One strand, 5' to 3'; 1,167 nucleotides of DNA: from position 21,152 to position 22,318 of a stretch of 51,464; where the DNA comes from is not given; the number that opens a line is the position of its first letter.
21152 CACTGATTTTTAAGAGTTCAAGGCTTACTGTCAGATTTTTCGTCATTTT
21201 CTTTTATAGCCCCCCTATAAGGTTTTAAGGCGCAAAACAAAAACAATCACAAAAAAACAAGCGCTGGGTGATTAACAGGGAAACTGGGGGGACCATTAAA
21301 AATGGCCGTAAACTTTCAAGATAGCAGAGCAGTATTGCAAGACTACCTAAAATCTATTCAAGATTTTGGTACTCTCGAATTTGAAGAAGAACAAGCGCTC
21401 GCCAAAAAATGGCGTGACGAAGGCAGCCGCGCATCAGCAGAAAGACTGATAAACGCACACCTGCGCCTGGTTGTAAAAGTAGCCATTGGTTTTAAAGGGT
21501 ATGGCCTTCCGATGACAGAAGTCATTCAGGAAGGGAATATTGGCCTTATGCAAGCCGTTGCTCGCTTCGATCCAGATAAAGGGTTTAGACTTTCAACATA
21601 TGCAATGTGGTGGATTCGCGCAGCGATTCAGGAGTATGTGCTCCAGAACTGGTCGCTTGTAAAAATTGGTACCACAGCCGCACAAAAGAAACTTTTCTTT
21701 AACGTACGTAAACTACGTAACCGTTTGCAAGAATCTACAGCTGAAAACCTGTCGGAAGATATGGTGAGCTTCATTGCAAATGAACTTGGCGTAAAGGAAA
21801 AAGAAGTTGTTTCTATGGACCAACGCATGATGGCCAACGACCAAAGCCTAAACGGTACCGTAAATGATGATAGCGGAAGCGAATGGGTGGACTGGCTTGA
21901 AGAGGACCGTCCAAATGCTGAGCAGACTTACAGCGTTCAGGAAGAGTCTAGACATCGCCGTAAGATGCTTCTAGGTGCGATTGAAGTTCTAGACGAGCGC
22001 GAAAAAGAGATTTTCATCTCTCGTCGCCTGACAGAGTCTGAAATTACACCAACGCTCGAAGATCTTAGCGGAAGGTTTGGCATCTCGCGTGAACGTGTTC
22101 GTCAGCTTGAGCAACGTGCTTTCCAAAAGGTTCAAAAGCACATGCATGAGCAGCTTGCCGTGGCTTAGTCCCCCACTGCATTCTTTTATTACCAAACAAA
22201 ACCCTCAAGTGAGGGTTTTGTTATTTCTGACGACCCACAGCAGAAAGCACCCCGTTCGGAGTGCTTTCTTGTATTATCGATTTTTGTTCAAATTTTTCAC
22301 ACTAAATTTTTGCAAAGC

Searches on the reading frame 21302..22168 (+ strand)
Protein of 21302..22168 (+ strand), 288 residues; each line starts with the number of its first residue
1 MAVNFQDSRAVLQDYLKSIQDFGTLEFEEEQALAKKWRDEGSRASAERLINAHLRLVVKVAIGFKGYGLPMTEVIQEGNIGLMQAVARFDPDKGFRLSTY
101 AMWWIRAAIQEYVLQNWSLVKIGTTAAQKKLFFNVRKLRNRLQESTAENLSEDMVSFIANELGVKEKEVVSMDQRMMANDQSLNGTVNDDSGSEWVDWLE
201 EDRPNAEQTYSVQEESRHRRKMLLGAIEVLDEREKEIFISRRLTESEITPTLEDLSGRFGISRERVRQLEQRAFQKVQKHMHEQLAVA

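Call 59: find_encoding_contigs(protein=window:21302-22168:+, flank=10000, max_places=1)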
Protein window:21302-22168:+ (288 aa): 22 contigs read that carry it; 1 place shown.
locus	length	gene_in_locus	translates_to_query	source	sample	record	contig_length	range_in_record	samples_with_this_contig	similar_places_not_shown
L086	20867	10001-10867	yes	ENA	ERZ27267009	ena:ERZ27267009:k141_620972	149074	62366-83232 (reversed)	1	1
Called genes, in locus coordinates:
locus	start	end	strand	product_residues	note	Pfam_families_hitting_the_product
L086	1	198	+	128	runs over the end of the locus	PF03061:4HBT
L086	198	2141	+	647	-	PF02518:HATPase_c, PF00204:DNA_gyraseB, PF01751:Toprim, PF00986:DNA_gyraseB_C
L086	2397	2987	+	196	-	-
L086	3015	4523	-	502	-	-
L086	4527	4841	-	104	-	PF00111:Fer2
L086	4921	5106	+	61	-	PF04588:HIG_1_N (weak)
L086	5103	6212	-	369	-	PF01544:CorA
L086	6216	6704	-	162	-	PF01467:CTP_transf_like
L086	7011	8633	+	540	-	PF01011:PQQ (faint), PF13360:PQQ_2, PF07774:EMC1_C (faint), PF13570:Beta-prop_ACSF4, PF24807:WD40_CDC20-Fz (faint), PF25174:Beta-prop_THOC3 (faint), PF13360:PQQ_2, PF13570:Beta-prop_ACSF4, +1 more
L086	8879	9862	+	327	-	PF00849:PseudoU_synth_2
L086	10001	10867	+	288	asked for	PF04542:Sigma70_r2, PF04545:Sigma70_r4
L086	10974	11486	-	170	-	PF15891:Nuc_deoxyri_tr2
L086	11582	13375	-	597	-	PF06213:CobT, PF11775:CobT_C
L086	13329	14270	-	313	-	PF07728:AAA_5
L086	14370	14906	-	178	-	-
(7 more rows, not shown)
